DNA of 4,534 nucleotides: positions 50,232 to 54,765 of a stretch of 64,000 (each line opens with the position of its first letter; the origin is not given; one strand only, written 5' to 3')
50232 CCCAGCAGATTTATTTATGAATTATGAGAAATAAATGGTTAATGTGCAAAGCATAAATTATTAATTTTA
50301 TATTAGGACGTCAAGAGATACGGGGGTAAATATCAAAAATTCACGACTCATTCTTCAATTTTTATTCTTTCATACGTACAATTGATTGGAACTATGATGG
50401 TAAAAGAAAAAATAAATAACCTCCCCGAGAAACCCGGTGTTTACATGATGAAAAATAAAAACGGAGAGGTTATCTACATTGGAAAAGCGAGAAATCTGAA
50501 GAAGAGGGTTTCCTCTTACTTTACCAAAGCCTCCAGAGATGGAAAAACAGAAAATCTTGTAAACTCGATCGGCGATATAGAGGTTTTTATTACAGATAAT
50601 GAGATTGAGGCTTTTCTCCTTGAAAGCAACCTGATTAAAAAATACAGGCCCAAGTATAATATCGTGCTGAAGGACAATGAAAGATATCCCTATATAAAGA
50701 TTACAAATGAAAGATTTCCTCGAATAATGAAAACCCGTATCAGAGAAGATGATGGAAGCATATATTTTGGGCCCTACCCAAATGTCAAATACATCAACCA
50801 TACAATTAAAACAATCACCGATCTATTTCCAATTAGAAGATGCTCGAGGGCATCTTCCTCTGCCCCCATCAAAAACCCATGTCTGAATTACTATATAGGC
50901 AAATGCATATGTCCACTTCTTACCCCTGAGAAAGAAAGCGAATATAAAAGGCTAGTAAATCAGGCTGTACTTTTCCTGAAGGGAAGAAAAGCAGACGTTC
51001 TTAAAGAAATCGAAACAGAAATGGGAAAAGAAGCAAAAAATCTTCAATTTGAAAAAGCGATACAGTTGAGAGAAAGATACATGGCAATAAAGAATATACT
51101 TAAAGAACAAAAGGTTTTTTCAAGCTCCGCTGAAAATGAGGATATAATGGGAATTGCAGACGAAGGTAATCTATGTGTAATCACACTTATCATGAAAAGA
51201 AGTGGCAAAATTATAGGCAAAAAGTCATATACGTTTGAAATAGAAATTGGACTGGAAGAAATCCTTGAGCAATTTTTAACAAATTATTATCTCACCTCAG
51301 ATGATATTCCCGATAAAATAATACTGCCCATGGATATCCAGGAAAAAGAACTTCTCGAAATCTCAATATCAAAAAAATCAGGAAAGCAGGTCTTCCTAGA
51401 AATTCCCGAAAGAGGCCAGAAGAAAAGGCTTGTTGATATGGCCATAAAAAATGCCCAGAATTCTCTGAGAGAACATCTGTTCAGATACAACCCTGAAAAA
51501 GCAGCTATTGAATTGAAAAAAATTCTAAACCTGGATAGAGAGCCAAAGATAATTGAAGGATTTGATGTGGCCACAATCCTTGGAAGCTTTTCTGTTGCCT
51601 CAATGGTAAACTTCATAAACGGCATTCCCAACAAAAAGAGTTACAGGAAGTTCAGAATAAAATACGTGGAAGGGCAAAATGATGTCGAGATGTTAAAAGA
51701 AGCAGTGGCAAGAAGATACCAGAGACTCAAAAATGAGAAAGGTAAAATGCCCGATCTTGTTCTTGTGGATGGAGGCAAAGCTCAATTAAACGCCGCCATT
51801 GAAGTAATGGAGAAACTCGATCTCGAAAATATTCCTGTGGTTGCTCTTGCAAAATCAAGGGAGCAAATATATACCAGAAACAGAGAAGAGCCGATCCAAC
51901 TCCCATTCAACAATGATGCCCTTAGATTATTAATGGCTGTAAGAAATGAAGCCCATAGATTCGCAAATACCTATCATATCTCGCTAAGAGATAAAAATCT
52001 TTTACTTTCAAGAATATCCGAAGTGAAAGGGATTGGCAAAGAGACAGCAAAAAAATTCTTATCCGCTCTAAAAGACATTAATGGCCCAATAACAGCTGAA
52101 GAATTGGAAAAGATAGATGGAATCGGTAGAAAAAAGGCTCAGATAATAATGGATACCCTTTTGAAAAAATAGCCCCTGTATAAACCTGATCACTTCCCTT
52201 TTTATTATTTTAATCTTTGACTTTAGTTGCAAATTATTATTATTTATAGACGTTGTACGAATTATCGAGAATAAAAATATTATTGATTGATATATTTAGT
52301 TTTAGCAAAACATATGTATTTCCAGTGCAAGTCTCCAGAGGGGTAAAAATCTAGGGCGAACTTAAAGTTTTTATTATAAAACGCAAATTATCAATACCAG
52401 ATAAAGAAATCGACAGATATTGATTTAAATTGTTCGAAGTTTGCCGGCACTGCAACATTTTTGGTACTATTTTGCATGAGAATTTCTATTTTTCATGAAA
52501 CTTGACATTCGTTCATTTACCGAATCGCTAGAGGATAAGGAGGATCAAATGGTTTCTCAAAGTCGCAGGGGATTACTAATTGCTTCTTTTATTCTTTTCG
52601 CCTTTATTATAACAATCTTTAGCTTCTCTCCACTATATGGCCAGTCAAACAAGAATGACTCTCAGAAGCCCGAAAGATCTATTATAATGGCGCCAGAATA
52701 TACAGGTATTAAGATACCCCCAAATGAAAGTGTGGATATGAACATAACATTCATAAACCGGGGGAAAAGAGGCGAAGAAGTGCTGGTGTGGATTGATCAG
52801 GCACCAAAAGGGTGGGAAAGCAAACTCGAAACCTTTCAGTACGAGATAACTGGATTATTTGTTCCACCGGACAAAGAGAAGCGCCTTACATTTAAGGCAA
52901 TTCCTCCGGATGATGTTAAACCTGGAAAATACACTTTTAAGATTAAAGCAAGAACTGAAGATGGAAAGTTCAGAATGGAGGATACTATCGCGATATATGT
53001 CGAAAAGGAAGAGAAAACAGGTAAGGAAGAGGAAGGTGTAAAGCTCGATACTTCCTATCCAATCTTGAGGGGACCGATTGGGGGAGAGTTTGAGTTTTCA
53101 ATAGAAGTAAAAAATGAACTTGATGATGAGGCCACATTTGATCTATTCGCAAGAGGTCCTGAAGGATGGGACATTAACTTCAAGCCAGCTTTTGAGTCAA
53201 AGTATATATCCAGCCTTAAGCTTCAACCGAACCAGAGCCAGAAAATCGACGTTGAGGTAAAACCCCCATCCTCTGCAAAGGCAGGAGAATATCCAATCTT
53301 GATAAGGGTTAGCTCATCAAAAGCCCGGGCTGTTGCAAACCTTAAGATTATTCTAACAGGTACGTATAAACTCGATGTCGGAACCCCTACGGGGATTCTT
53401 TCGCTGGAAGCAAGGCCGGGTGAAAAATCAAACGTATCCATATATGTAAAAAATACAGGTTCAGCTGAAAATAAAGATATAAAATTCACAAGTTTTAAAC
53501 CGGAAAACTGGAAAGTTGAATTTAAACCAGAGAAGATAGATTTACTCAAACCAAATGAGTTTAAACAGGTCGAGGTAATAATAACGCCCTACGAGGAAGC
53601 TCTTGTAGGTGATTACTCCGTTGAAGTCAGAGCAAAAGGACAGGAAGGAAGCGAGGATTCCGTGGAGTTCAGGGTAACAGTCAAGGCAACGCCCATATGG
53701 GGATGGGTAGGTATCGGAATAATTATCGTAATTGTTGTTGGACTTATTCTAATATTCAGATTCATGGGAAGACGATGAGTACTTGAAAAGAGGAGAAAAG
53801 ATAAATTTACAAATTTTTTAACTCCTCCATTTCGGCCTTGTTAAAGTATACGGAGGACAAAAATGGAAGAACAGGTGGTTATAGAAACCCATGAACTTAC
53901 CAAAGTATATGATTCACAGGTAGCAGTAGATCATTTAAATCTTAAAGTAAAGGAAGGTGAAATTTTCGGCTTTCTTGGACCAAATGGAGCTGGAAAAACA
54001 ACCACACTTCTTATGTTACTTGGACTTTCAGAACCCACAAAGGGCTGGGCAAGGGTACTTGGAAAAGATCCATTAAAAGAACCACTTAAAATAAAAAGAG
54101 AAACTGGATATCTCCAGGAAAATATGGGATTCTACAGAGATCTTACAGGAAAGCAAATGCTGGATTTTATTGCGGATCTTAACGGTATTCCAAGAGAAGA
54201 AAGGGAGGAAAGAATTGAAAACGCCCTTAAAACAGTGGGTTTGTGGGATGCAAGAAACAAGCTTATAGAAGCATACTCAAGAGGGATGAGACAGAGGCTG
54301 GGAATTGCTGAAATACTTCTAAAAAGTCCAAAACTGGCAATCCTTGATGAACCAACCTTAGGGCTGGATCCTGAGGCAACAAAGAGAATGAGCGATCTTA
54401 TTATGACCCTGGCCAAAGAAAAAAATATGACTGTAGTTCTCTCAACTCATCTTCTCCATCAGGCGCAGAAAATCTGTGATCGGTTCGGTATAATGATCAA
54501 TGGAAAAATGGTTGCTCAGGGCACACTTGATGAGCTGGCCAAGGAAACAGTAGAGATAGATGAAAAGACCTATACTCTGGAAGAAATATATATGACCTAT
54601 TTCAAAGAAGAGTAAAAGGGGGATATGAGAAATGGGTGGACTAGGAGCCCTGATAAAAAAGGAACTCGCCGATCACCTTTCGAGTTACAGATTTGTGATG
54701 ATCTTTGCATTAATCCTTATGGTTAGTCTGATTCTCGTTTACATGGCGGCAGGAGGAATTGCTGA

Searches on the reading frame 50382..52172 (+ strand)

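Call 75: search_protein_families(library=pfam, proteins=[window:50382-52172:+], max_evalue=0.00001)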
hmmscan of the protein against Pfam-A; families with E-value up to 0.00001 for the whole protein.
window:50382-52172:+ (596 aa): 4 families
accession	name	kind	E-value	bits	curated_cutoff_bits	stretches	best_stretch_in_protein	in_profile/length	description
PF08459.17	UvrC_RNaseH_dom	-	3.3e-50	170.5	22.3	1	379-528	1-158/159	UvrC RNAse H endonuclease domain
PF22920.2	UvrC_RNaseH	-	2.3e-30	105.3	24.3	1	252-365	1-116/116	UvrC Ribonuclease H-like domain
PF01541.30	GIY-YIG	-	8.5e-13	48.8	22.6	1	18-93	2-78/78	GIY-YIG catalytic domain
PF00633.29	HHH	-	6.8e-08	32.4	24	0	569-591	7-29/30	Helix-hairpin-helix motif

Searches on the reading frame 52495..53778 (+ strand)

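Call 75: search_protein_families(library=pfam, proteins=[window:52495-53778:+], max_evalue=0.00001)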
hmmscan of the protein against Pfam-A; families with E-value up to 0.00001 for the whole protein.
window:52495-53778:+ (427 aa): 4 families
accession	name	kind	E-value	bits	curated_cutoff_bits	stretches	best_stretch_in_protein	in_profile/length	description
PF10633.15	NPCBM_assoc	-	6.5e-32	110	24.4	2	307-381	2-76/78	NPCBM-associated, NEW3 domain of alpha-galactosidase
PF06280.18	fn3_5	-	1.1e-06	29.7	27.6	0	240-263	63-86/112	Fn3-like domain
PF15418.12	DUF4625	-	2.5e-06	28.2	27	0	233-272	78-114/131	Domain of unknown function (DUF4625)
PF07495.19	Y_Y_Y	-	3.8e-06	27.1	26.6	0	142-162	36-56/65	Y_Y_Y domain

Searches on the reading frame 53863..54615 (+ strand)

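Call 75: search_protein_families(library=pfam, proteins=[window:53863-54615:+], max_evalue=0.00001)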
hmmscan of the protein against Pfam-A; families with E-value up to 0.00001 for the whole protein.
window:53863-54615:+ (250 aa): 2 families
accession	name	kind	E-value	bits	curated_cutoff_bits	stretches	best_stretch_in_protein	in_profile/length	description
PF00005.33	ABC_tran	-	1.4e-29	103.9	25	1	23-165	2-136/137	ABC transporter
PF13304.12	AAA_21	-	1.1e-09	39.2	27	0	135-196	235-298/304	AAA domain, putative AbiEii toxin, Type IV TA system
